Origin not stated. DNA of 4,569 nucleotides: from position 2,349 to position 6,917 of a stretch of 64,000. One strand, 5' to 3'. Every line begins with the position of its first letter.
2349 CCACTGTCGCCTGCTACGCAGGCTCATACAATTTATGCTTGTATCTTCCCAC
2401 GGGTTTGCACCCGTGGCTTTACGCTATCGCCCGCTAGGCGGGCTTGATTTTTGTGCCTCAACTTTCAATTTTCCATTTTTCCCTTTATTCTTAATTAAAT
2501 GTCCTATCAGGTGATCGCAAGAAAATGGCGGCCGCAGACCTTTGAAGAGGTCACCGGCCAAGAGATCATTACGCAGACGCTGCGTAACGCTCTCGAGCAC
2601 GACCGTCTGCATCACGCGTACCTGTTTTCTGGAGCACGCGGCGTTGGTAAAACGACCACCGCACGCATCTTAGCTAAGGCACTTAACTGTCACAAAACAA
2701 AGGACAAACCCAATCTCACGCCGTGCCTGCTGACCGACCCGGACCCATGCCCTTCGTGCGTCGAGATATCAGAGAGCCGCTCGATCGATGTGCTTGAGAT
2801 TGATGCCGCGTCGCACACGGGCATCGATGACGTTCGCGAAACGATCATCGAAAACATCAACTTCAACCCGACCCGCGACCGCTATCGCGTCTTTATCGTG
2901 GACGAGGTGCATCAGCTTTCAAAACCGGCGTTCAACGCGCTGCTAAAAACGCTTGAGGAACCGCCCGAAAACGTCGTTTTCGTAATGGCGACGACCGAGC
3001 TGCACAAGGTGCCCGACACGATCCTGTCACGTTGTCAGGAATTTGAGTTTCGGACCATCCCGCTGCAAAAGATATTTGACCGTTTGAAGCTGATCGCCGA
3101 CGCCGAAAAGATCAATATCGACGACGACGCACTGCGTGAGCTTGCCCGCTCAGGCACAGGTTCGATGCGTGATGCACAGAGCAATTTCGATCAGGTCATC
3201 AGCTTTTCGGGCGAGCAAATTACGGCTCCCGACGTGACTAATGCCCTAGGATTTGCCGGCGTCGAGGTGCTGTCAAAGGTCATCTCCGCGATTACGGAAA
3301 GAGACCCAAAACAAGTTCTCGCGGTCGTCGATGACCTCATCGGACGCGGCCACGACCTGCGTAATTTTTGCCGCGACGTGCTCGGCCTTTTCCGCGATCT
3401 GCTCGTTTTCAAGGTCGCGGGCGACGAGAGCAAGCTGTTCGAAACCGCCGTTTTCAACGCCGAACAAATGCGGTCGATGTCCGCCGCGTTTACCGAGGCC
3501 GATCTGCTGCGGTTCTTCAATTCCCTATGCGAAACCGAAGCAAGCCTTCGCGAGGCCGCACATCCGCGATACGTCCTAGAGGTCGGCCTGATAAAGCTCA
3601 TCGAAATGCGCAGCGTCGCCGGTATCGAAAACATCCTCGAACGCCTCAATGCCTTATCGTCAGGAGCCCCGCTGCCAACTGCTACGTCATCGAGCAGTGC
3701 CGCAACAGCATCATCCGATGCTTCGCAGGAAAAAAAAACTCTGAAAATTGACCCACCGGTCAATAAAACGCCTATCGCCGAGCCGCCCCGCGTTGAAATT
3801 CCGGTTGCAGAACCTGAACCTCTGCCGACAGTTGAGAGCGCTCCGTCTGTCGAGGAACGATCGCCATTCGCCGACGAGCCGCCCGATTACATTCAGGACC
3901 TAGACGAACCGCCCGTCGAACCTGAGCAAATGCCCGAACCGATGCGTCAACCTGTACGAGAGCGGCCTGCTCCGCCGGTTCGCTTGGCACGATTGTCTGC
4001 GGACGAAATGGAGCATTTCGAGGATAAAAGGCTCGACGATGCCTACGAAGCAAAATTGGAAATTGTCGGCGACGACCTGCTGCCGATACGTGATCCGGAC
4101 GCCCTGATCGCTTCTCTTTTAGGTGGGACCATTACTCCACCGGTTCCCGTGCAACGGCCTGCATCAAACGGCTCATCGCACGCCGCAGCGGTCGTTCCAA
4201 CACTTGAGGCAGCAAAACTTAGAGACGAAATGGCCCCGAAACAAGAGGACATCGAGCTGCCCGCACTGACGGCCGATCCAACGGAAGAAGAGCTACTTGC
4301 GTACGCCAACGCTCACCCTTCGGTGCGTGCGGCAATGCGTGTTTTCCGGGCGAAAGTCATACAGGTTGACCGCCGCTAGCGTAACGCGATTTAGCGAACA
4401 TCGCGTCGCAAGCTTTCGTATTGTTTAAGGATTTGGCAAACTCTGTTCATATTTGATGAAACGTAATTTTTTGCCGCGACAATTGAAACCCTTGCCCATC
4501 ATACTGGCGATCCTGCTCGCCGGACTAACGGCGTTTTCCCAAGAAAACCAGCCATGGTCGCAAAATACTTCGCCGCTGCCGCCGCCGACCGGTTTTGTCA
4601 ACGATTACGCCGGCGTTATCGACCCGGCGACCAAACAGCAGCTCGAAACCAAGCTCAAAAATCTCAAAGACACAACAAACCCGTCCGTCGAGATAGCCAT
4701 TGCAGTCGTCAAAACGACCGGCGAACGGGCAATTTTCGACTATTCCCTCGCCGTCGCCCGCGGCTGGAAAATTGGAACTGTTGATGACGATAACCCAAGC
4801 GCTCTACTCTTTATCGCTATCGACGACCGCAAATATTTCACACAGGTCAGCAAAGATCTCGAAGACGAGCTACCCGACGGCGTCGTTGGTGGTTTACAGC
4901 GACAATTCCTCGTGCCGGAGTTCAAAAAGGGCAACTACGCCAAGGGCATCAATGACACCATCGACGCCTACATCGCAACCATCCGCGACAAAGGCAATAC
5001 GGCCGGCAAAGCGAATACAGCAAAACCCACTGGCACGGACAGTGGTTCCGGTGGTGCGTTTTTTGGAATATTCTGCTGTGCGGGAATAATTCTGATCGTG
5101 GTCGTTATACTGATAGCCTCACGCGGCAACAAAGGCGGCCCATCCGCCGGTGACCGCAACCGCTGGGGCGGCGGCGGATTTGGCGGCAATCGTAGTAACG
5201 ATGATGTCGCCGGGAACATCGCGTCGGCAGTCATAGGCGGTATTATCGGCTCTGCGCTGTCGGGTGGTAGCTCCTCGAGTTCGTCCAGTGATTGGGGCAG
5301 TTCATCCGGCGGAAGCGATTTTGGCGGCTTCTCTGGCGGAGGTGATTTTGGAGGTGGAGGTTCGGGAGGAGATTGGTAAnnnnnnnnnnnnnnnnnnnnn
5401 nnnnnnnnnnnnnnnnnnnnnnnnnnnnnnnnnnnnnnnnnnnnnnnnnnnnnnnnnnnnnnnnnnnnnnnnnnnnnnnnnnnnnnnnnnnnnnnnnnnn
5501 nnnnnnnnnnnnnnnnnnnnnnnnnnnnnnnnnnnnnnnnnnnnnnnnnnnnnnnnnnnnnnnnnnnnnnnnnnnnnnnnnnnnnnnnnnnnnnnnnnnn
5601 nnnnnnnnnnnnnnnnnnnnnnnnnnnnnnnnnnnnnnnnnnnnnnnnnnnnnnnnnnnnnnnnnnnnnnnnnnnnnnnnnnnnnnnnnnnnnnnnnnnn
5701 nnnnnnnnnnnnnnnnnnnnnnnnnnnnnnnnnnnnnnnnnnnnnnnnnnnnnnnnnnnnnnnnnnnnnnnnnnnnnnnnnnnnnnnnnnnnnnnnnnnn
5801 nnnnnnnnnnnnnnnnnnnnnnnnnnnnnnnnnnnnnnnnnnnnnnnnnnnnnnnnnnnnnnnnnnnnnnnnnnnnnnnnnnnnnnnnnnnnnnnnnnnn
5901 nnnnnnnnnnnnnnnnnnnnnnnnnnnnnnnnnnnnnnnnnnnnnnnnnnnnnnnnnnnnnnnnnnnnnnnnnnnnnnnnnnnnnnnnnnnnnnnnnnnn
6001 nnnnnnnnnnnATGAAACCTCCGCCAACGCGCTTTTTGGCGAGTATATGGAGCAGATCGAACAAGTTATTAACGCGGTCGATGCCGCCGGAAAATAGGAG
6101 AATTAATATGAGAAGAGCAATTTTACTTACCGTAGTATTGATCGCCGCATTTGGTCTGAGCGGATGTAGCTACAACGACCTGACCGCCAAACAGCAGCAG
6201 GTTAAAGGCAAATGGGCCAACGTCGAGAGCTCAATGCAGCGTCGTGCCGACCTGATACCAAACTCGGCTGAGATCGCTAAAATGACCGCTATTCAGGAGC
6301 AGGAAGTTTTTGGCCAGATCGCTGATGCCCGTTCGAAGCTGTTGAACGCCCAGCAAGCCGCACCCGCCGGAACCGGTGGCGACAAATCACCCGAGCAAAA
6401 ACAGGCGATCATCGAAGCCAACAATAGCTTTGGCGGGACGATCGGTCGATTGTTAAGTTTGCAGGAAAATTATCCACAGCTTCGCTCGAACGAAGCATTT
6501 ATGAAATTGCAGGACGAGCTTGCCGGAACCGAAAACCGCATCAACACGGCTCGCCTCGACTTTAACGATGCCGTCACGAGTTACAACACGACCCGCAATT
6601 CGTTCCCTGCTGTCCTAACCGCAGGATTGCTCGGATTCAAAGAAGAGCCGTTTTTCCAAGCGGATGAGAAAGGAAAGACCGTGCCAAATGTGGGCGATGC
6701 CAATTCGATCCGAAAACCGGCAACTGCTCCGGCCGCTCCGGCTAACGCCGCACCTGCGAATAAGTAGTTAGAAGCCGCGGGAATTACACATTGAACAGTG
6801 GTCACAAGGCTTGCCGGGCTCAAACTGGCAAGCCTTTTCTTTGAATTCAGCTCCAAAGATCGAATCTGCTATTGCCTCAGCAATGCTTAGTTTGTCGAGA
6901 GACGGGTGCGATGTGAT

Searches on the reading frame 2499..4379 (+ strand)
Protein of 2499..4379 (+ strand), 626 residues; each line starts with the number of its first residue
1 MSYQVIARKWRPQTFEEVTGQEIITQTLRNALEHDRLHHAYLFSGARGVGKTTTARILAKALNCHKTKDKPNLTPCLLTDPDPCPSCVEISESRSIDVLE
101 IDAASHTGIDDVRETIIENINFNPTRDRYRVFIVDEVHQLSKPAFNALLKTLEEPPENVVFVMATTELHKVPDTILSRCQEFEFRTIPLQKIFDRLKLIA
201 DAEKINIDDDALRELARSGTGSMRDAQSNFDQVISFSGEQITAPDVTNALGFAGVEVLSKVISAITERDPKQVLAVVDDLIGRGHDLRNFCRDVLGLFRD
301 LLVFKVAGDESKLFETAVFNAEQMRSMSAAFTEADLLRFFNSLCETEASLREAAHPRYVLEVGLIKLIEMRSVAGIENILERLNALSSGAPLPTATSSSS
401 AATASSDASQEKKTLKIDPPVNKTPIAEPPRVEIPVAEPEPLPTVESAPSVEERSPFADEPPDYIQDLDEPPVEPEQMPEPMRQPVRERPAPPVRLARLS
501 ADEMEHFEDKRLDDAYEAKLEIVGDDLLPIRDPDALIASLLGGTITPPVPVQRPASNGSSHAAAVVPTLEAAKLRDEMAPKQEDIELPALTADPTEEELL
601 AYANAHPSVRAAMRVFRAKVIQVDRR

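Call 56: search_protein_families(library=pfam, proteins=[window:2499-4379:+], max_evalue=0.0001)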
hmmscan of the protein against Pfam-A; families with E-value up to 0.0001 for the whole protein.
window:2499-4379:+ (626 aa): 8 families
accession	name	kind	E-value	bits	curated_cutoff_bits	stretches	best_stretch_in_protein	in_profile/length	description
PF13177.12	DNA_pol3_delta2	-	3.9e-40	137.9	27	1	21-187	2-160/161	DNA polymerase III, delta subunit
PF12169.13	DNA_pol3_gamma3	-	8e-19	68.3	24.4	1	241-382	1-142/143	DNA polymerase III subunits gamma and tau domain III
PF22608.2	DNAX_ATPase_lid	-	2.6e-12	46.7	27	1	192-238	2-48/49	DNA polymerase III clamp loader subunit, ATPase lid domain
PF00004.35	AAA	-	9.4e-12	46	21.2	1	42-182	2-126/131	ATPase family associated with various cellular activities (AAA)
PF13401.12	AAA_22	-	1.1e-07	32.7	27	1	42-168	9-126/130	AAA domain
PF13191.12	AAA_16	-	2.2e-06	28.7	32.6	0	18-161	2-166/167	AAA ATPase domain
PF05496.18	RuvB_N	-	2.2e-06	27.9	27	0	11-65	2-60/159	Holliday junction DNA helicase RuvB P-loop domain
PF04851.21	ResIII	-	7.9e-05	23.1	22.5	0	118-153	115-151/164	Type III restriction enzyme, res subunit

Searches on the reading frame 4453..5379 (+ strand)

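Call 56: search_protein_families(library=pfam, proteins=[window:4453-5379:+], max_evalue=0.0001)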
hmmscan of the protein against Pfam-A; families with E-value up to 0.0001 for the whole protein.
window:4453-5379:+ (308 aa): 1 family
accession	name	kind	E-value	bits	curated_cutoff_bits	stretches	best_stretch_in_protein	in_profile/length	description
PF04536.20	TPM_phosphatase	-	1.4e-28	99.8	22.1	1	49-175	1-124/125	TPM domain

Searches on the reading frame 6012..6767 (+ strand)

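Call 56: search_protein_families(library=pfam, proteins=[window:6012-6767:+], max_evalue=0.0001)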
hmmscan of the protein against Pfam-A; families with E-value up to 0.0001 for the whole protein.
window:6012-6767:+ (251 aa): 1 family
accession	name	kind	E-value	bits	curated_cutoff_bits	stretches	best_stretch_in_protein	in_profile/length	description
PF04011.17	LemA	-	8.7e-45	152.6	26.2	1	67-227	1-147/149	LemA family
